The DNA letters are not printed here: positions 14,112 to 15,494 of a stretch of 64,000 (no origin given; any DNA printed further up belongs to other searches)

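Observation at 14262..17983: Ser/Thr kinase whose ~340-aa C-terminal unknown-function domain is duplicated as a free-standing protein encoded directly upstream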

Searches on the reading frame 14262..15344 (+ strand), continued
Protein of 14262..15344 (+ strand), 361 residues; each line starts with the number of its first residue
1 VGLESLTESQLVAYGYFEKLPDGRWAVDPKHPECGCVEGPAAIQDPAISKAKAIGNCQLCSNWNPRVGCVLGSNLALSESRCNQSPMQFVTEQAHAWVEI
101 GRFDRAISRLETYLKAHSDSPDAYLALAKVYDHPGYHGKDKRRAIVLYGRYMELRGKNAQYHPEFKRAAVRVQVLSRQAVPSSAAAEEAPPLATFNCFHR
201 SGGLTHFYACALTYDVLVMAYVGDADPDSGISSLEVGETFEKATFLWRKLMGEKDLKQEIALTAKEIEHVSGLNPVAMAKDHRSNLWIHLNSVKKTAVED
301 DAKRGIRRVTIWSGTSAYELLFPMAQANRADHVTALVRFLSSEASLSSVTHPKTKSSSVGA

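Call 47: search_solved_structures(query=A3, max_evalue=1)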
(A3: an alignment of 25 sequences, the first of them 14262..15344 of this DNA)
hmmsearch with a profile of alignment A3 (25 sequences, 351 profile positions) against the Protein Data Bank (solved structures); distinct sequences matched with E-value up to 1: 142 (the best 60 are shown).
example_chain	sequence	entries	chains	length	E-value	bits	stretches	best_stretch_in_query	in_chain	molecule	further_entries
7obi_A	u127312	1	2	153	1.9e-07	33.5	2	86-157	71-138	CTPR-rv4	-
9gzg_A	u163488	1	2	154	2.7e-06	29.7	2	87-164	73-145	Engineered CTPR protein with glutamic acids for conductivity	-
8bu0_A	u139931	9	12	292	3.9e-05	25.9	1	91-158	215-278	Consensus tetratricopeptide repeat protein | Crystal structure of an 8-repeat consensus TPR superhelix with Zinc. | Monomer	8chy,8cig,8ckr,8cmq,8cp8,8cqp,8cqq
1w3b_A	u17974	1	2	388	4.9e-05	25.6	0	88-132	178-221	UDP-N-ACETYLGLUCOSAMINE--PEPTIDE N-ACETYLGLUCOSAMINYLTRANSFERASE 110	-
6eou_A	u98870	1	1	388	5.2e-05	25.5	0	88-133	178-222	UDP-N-acetylglucosamine--peptide N-acetylglucosaminyltransferase 110 kDa subunit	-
7yeh_B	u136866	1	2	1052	6.7e-05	25.1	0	88-131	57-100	UDP-N-acetylglucosamine--peptide N-acetylglucosaminyltransferase 110 kDa subunit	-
7yea_A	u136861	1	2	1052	7.2e-05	25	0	89-131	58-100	UDP-N-acetylglucosamine--peptide N-acetylglucosaminyltransferase 110 kDa subunit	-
8grq_D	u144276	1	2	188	7.8e-05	24.9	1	228-287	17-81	H2B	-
9qhb_A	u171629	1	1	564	0.00012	24.3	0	91-163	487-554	Engineered tetratricopeptide repeat protein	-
7ntf_A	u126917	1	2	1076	0.00014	24.1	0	88-133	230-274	Isoform 1 of UDP-N-acetylglucosamine--peptide N-acetylglucosaminyltransferase 110 kDa subu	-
9qhc_A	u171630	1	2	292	0.00053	22.2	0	90-156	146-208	Engineered tetratricopeptide repeat protein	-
4y6c_A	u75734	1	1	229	0.00082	21.6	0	79-131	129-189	ANSERINA PUTATIVE KINESIN LIGHT chain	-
1na0_A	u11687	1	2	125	0.0011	21.2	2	93-169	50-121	designed protein CTPR3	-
1na3_A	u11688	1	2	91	0.0012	21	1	90-169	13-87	designed protein CTPR2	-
2pl2_A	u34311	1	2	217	0.0016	20.6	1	98-128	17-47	Hypothetical conserved protein TTC0263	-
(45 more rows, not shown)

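Call 48: search_protein_families(library=pfam, alignment_id=A3, max_evalue=1)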
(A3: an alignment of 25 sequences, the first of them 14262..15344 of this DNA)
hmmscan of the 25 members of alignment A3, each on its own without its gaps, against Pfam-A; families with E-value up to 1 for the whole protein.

A. member 1, window:14262-15344:+ (361 aa): 5 families
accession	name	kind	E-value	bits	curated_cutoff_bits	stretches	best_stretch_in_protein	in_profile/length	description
PF13432.12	TPR_16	-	0.00016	22.4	32.7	1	93-131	3-41/65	Tetratricopeptide repeat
PF13428.12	TPR_14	-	0.00046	21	23.5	1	100-129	14-43/44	Tetratricopeptide repeat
PF14559.12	TPR_19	-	0.00083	20.1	25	1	101-131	5-35/68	Tetratricopeptide repeat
PF13414.12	TPR_11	-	0.035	14.2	26.8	1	98-131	5-38/42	TPR repeat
PF13371.12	TPR_9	-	0.053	14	35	1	92-126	34-68/73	Tetratricopeptide repeat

B. families by the number of members that match (of 25 scanned): 21 families
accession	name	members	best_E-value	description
PF13428.12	TPR_14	22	6.1e-06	Tetratricopeptide repeat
PF13432.12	TPR_16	18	0.00016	Tetratricopeptide repeat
PF14559.12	TPR_19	16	0.00083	Tetratricopeptide repeat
PF13174.12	TPR_6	9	0.00042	Tetratricopeptide repeat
PF13371.12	TPR_9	6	0.0027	Tetratricopeptide repeat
PF13414.12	TPR_11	6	0.029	TPR repeat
PF13176.12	TPR_7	5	1.8e-05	Tetratricopeptide repeat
PF13431.12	TPR_17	5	0.0089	Tetratricopeptide repeat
PF07719.23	TPR_2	4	0.014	Tetratricopeptide repeat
PF21479.3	DIKK1-2-4_C-subdom2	2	0.011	Dickkopf-related protein 1/2/4, C-terminal subdomain 2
PF20225.4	DUF6584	2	0.016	Family of unknown function (DUF6584)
PF22860.2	DUF7017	1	0.013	Domain of unknown function (DUF7017)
PF12569.14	NatA_aux_su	1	0.037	N-terminal acetyltransferase A, auxiliary subunit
PF02914.21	DDE_2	1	0.052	Bacteriophage Mu transposase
PF08238.18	Sel1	1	0.062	Sel1 repeat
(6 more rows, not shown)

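Call 57: find_encoding_contigs(protein=P0002, flank=5000, max_places=2)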
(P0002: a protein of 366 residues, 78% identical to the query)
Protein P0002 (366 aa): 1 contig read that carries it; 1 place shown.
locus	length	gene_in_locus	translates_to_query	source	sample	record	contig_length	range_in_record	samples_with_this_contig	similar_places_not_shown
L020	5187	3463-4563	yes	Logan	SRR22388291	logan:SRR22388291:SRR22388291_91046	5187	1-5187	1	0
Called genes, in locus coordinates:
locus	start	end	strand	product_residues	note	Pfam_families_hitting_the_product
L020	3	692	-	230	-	?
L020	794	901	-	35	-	-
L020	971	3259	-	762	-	PF06963:FPN1 (weak), PF07690:MFS_1, PF01553:Acyltransferase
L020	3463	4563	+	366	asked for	-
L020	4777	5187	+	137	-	?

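Call 61: find_homologous_proteins(query=A3, max_evalue=1e-10)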
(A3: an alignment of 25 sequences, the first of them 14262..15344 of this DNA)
Query A3 (25 sequences) (361 aa, profile of the alignment): 21 proteins with E <= 1e-10 among 8000 candidates.
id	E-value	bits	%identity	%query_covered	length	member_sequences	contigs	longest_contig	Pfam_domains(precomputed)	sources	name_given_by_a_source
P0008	1.6e-133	463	36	89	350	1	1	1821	-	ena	-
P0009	7.5e-132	458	36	89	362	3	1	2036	-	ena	-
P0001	1.3e-131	457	100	100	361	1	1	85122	-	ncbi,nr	ncbi:MAG: tetratricopeptide repeat protein [Planctomycetes bacterium]|nr:tetratricopeptide repeat pr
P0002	4.6e-131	455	78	96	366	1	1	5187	-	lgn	-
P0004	1.1e-129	450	55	100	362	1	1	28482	-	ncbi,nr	ncbi:MAG: hypothetical protein KIS92_11960 [Planctomycetota bacterium]|nr:hypothetical protein [Plan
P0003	9.0e-127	441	55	100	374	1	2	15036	-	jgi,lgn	-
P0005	4.6e-126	439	53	100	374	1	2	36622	-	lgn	-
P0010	9.9e-124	431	32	89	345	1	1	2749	-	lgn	-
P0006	7.9e-123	428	41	92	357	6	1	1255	-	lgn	-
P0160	2.8e-122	426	33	89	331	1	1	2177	-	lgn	-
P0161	2.5e-119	416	36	89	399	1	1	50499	-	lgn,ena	-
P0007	2.6e-116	406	36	89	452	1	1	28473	-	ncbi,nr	ncbi:MAG: hypothetical protein NTW87_29545 [Planctomycetota bacterium]|nr:hypothetical protein [Plan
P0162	8.3e-111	388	33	80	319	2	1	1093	-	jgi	-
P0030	1.7e-109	384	32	73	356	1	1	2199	-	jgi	jgi:hypothetical protein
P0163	5.2e-108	379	34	82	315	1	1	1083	-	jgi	jgi:tetratricopeptide (TPR) repeat protein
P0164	1.3e-102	361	32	73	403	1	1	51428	-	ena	-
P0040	6.1e-86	307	33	71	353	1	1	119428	-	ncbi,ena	-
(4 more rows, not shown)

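Call 62: find_encoding_contigs(protein=P0161, flank=6000, max_places=2)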
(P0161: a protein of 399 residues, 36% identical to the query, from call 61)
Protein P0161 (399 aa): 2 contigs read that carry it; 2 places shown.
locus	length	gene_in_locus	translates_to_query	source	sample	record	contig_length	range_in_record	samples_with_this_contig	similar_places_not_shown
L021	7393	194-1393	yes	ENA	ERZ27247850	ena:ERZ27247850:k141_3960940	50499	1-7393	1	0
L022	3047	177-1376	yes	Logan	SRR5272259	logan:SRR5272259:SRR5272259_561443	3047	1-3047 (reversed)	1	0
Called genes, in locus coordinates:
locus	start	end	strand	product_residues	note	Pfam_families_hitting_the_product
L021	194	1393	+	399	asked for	-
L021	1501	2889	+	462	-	PF12176:MtaB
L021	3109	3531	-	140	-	PF01894:YjbQ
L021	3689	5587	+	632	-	-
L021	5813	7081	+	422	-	PF00072:Response_reg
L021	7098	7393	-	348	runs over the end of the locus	PF05673:DUF815 (faint), PF06068:TIP49 (faint), PF01078:Mg_chelatase (faint), PF05496:RuvB_N, PF13191:AAA_16 (faint), PF00004:AAA, PF17864:AAA_lid_4, PF05491:WHD_RuvB, +2 more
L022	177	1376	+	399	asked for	-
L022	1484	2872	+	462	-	PF12176:MtaB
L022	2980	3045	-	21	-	?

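Call 63: find_encoding_contigs(protein=P0164, flank=6000, max_places=2)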
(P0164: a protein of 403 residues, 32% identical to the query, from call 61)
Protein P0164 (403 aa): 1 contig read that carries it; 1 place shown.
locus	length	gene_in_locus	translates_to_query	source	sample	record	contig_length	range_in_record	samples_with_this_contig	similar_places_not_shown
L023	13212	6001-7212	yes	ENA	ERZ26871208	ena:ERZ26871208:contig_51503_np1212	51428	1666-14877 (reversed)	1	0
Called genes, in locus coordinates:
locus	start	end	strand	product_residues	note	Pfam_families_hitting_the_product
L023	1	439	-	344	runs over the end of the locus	PF00909:Ammonium_transp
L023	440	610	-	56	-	PF00909:Ammonium_transp (weak)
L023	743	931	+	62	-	-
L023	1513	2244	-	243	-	PF13520:AA_permease_2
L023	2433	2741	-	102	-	-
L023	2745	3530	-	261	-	-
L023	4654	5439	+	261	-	PF00069:Pkinase, PF01636:APH (faint), PF07714:PK_Tyr_Ser-Thr, PF03109:ABC1, PF17667:Pkinase_fungal (weak)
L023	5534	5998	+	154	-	-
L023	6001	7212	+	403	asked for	-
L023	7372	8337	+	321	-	PF01073:3Beta_HSD, PF01370:Epimerase, PF02719:Polysacc_synt_2 (faint), PF04321:RmlD_sub_bind, PF07993:NAD_binding_4 (faint), PF16363:GDP_Man_Dehyd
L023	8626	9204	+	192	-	-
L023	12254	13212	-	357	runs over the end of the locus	PF01336:tRNA_anti-codon, PF01966:HD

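Call 64: find_encoding_contigs(protein=P0040, flank=6000, max_places=2)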
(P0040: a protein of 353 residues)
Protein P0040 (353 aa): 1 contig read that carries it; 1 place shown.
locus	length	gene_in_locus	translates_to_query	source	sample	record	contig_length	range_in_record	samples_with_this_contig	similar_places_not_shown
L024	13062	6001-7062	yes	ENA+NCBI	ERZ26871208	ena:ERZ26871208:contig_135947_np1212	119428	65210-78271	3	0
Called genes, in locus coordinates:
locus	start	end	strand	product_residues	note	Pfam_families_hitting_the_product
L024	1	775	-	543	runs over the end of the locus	PF25174:Beta-prop_THOC3 (weak)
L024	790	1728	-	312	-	-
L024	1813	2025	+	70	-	-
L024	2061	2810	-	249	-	PF13578:Methyltransf_24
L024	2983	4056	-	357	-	PF00348:polyprenyl_synt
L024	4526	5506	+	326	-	PF00069:Pkinase, PF07714:PK_Tyr_Ser-Thr, PF01636:APH (faint), PF03109:ABC1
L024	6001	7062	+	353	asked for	-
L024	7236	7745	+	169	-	PF06445:GyrI-like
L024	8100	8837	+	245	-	PF01370:Epimerase, PF16363:GDP_Man_Dehyd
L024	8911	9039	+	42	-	PF09720:Unstab_antitox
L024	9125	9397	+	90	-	PF05016:ParE_toxin (weak)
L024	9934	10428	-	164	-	-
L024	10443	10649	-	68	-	PF19451:DUF5989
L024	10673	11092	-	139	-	PF19588:SxtJ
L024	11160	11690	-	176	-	PF16861:Carbam_trans_C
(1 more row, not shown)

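Call 65: find_encoding_contigs(protein=P0031, flank=5000, max_places=2)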
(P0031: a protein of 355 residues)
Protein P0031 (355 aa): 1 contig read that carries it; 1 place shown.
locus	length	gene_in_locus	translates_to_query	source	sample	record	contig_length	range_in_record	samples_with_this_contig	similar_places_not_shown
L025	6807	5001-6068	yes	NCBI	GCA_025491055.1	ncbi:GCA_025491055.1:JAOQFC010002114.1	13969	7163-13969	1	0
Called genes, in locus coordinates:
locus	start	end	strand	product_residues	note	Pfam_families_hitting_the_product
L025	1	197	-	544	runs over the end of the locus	PF00089:Trypsin, PF13365:Trypsin_2, PF00595:PDZ (faint), PF13180:PDZ_2, PF17820:PDZ_6 (weak)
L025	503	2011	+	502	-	PF13181:TPR_8 (faint), PF13424:TPR_12 (faint), PF13485:Peptidase_MA_2 (faint), PF07607:DUF1570 (weak), PF00515:TPR_1, PF07719:TPR_2, PF14559:TPR_19 (weak), PF12895:ANAPC3 (weak), +6 more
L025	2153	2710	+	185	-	PF03483:B3_4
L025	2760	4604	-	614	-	PF00413:Peptidase_M10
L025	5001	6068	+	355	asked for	-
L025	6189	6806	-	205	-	?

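Call 66: find_encoding_contigs(protein=P0035, flank=5000, max_places=2)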
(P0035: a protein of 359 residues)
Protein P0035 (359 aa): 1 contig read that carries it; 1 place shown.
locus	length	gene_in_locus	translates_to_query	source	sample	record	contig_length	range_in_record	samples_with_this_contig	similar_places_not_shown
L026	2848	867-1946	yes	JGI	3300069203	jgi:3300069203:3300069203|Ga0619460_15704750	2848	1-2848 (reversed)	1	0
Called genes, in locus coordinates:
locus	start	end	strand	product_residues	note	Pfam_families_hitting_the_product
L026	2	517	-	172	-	?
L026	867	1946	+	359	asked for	-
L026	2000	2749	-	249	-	PF07691:PA14 (weak)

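Call 67: find_encoding_contigs(protein=P0038, flank=5000, max_places=2)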
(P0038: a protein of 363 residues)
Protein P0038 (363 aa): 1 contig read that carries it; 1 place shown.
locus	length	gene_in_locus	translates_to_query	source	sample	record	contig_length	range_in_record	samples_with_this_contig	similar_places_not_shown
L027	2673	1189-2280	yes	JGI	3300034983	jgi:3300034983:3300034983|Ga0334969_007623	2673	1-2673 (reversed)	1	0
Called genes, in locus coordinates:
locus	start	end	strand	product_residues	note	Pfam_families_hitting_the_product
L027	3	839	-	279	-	?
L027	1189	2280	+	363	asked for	-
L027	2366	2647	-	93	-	-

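Call 68: find_encoding_contigs(protein=P0021, flank=5000, max_places=2)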
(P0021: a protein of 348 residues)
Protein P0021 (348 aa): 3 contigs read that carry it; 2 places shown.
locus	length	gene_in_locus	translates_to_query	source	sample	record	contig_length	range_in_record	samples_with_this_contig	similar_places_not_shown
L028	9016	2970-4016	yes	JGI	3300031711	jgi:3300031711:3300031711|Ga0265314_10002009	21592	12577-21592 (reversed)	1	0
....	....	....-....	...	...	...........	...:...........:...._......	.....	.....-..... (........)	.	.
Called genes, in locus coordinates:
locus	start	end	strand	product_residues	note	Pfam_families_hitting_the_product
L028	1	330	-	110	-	?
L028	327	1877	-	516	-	PF00515:TPR_1 (faint), PF07719:TPR_2 (faint), PF13424:TPR_12 (faint), PF13369:Transglut_core2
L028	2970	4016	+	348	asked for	-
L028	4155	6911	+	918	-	PF00069:Pkinase, PF07714:PK_Tyr_Ser-Thr, PF01636:APH (faint), PF03109:ABC1 (weak)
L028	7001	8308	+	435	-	PF00149:Metallophos, PF12850:Metallophos_2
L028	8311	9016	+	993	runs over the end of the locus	PF13476:AAA_23, PF02463:SMC_N, PF13304:AAA_21 (weak), PF13558:SbcC_Walker_B (faint)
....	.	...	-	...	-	?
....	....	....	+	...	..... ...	-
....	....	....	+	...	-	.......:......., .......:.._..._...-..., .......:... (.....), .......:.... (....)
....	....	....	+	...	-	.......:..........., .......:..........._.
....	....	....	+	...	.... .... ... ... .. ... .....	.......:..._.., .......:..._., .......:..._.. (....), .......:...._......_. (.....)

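Call 85: search_protein_families(library=padloc, proteins=[window:14262-15344:+], max_evalue=0.001)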
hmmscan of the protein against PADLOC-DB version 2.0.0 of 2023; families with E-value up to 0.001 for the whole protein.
window:14262-15344:+ (361 aa): 0 families
